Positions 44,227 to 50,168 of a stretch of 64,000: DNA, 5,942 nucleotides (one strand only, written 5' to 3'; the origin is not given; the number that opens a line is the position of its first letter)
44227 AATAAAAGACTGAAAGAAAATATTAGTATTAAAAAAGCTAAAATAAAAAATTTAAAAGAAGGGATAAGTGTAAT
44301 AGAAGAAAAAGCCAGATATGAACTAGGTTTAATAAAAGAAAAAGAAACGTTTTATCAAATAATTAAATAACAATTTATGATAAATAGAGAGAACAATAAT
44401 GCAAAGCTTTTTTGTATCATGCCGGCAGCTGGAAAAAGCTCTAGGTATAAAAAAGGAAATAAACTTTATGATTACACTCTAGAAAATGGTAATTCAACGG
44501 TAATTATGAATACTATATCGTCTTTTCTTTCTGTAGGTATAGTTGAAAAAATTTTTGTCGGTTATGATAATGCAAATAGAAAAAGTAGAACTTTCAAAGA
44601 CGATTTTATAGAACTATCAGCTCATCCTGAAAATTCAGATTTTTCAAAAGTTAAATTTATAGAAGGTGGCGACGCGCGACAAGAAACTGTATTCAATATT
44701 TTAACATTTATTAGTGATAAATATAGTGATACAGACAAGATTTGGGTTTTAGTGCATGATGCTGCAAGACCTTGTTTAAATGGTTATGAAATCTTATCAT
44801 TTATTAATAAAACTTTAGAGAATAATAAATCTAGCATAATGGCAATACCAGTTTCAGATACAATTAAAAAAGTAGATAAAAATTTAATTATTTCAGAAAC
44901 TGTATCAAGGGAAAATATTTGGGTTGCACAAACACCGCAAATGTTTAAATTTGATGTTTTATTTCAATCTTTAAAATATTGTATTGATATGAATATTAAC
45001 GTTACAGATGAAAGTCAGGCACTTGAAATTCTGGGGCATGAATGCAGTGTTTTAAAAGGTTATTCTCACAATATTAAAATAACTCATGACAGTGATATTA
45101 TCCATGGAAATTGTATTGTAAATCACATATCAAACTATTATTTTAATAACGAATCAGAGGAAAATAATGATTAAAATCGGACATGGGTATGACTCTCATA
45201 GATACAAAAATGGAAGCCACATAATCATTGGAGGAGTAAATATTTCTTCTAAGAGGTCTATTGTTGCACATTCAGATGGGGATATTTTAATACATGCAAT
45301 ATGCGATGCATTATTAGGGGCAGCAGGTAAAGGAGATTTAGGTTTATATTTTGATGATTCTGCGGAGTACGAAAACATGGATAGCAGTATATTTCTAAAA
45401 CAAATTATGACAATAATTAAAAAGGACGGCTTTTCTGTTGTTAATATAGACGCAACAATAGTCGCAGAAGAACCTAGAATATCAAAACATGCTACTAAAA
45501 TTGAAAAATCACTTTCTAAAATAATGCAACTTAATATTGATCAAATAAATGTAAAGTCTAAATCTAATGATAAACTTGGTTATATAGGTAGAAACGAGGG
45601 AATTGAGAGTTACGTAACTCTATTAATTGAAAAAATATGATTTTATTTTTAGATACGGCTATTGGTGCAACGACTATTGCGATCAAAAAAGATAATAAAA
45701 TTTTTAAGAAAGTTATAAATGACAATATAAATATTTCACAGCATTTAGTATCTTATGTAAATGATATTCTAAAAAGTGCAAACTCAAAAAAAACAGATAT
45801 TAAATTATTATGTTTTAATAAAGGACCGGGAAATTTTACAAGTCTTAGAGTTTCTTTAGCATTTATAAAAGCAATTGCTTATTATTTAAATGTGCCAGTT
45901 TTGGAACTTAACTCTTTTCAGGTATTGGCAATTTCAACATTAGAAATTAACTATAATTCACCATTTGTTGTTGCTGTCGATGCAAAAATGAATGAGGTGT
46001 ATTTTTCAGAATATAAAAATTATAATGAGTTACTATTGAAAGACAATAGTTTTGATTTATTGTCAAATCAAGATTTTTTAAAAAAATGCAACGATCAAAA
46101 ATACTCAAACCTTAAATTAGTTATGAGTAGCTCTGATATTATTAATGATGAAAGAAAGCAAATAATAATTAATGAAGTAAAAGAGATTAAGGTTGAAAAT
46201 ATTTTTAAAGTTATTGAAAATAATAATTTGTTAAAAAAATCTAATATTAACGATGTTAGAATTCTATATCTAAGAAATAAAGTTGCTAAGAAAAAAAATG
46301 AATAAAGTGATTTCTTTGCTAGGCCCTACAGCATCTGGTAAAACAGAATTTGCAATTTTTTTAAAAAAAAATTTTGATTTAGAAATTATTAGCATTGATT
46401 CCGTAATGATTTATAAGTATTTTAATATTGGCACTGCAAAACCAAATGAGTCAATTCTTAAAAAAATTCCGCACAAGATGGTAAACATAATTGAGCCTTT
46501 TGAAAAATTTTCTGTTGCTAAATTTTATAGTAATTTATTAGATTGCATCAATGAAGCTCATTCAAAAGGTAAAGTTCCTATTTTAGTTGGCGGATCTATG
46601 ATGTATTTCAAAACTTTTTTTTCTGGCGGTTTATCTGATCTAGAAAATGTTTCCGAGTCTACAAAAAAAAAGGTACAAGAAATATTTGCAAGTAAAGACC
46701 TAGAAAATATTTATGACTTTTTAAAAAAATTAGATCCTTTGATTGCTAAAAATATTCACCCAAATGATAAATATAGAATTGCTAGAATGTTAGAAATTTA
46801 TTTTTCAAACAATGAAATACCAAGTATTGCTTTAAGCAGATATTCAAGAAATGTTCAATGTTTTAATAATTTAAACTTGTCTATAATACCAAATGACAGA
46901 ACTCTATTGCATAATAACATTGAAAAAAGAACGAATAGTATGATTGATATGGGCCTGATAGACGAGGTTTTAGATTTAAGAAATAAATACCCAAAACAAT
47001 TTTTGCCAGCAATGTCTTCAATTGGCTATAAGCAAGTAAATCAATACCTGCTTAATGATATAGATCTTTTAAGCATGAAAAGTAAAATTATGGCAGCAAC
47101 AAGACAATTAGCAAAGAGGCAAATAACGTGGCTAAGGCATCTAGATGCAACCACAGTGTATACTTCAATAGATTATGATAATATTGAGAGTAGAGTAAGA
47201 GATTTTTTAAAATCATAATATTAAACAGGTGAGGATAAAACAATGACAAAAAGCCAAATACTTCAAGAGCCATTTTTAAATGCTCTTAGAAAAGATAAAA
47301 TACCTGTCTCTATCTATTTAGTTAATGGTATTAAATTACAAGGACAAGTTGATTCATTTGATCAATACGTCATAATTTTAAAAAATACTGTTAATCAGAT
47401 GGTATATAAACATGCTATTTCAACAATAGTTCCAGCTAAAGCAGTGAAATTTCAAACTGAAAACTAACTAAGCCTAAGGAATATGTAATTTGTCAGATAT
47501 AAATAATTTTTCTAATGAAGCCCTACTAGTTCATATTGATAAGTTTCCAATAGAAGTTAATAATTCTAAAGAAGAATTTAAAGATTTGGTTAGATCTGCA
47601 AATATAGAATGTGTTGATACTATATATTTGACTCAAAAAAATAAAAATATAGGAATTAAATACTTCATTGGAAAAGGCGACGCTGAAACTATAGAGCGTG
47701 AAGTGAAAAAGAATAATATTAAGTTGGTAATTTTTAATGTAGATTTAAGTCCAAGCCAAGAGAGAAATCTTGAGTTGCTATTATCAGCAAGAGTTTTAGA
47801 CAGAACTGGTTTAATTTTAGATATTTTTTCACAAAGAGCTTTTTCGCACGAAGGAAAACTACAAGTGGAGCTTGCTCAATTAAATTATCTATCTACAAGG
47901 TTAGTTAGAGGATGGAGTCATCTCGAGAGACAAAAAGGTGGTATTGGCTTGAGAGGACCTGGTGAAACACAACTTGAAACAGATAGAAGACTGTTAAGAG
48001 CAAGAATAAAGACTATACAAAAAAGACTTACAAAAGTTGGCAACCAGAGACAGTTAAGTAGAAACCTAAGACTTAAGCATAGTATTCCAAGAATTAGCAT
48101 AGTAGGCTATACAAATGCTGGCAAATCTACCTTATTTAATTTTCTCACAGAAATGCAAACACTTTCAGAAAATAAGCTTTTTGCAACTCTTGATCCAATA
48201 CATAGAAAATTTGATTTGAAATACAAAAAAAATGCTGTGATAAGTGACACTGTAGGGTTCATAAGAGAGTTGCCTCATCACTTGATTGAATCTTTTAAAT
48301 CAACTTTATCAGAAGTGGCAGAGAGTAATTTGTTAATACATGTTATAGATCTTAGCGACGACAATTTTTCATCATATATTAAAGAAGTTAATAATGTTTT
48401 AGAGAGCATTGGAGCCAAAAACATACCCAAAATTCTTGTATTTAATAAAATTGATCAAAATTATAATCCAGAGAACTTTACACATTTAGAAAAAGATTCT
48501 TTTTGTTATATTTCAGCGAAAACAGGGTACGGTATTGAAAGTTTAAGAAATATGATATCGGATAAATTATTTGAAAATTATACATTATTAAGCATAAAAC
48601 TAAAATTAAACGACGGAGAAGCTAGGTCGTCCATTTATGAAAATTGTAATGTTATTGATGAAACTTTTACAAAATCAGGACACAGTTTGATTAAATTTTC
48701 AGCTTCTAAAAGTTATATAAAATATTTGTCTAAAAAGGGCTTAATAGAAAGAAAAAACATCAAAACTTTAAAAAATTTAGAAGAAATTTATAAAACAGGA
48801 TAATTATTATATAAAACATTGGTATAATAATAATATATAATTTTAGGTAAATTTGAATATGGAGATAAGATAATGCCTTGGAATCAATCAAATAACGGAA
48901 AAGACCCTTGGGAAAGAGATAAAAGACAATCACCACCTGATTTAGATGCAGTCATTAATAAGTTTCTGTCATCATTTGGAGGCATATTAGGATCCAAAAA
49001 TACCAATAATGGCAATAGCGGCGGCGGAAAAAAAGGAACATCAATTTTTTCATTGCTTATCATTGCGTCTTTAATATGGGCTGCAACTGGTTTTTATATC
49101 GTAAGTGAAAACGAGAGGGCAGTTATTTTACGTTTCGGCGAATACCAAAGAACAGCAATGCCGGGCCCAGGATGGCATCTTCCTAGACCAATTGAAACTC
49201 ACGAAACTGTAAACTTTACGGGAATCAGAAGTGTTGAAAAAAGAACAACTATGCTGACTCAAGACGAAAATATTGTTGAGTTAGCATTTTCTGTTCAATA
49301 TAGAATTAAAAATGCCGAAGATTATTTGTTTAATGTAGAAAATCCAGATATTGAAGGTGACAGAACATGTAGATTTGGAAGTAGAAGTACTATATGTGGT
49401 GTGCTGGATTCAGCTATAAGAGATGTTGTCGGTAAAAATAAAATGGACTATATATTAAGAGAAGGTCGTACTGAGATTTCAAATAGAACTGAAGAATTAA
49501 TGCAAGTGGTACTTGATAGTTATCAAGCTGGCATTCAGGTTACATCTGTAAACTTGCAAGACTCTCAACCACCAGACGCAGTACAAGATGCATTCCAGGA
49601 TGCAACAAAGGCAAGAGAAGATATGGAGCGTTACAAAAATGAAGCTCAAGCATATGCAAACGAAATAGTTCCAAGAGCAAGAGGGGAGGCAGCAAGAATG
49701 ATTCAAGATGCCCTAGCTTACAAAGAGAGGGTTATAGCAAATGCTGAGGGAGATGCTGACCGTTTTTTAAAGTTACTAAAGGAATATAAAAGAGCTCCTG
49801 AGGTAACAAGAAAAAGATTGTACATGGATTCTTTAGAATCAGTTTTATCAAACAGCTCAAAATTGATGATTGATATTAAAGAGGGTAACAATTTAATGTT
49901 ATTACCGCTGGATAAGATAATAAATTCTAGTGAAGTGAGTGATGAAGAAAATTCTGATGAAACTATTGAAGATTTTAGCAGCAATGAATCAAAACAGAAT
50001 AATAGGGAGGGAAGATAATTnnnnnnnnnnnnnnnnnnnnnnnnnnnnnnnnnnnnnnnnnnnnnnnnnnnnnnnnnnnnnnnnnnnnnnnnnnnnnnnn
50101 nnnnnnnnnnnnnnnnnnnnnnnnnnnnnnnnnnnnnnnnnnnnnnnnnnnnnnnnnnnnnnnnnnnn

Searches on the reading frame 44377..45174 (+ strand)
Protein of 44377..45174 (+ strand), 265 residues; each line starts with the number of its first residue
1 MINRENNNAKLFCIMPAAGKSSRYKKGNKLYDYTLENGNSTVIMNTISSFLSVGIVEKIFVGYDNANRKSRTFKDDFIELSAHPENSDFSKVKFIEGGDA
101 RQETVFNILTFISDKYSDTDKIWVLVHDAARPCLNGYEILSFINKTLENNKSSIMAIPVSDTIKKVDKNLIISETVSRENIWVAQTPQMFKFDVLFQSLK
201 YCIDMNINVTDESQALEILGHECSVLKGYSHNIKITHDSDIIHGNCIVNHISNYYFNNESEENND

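Call 57: search_protein_families(library=pfam, proteins=[window:44377-45174:+], max_evalue=1e-8)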
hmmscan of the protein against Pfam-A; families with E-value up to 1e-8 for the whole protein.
window:44377-45174:+ (265 aa): 1 family
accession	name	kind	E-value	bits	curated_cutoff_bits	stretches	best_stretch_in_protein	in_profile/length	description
PF01128.25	IspD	-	9.9e-49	166.5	27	1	13-249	3-220/221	2-C-methyl-D-erythritol 4-phosphate cytidylyltransferase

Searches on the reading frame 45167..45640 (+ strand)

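Call 57: search_protein_families(library=pfam, proteins=[window:45167-45640:+], max_evalue=1e-8)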
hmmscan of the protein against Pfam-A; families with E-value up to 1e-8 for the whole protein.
window:45167-45640:+ (157 aa): 1 family
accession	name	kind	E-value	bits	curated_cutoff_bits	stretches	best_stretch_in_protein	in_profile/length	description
PF02542.21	YgbB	-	1.2e-55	188.6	26.7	1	2-154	1-154/155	YgbB family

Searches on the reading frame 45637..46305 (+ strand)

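Call 57: search_protein_families(library=pfam, proteins=[window:45637-46305:+], max_evalue=1e-8)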
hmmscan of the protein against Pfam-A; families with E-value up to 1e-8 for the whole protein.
window:45637-46305:+ (222 aa): 1 family
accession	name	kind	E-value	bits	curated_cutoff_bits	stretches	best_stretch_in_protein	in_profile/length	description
PF00814.31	TsaD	-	1.5e-20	74.4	24.8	1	34-141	30-143/264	tRNA N6-adenosine threonylcarbamoyltransferase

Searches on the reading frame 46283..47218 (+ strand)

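Call 57: search_protein_families(library=pfam, proteins=[window:46283-47218:+], max_evalue=1e-8)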
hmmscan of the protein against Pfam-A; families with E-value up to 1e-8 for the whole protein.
window:46283-47218:+ (311 aa): 1 family
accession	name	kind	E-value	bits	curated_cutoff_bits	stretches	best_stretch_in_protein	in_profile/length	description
PF01715.23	IPPT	-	6.2e-68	229.5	23.6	1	43-286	2-242/243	IPP transferase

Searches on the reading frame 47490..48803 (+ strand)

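Call 57: search_protein_families(library=pfam, proteins=[window:47490-48803:+], max_evalue=1e-8)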
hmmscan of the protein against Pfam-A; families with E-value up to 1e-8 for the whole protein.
window:47490-48803:+ (437 aa): 3 families
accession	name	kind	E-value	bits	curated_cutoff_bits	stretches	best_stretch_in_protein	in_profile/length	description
PF16360.10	GTP-bdg_M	-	6.3e-30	104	29.5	1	116-194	1-79/79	GTP-binding GTPase Middle Region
PF13167.11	GTP-bdg_N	-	4.9e-25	88.4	25.4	1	26-113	3-88/89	GTP-binding GTPase N-terminal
PF01926.29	MMR_HSR1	-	1.5e-21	77.1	21.9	1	201-320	1-113/113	50S ribosome-binding GTPase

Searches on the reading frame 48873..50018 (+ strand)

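Call 58: search_protein_families(library=pfam, proteins=[window:48873-50018:+], max_evalue=1e-8)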
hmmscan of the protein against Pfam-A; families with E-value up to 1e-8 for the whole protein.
window:48873-50018:+ (381 aa): 2 families
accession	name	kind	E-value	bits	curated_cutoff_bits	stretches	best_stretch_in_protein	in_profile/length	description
PF01145.31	Band_7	-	1.6e-25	90.7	23.6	1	76-261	2-175/176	SPFH domain / Band 7 family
PF12221.13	HflK_N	-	1.1e-10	41.7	22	1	1-41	1-43/44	Bacterial membrane protein N terminal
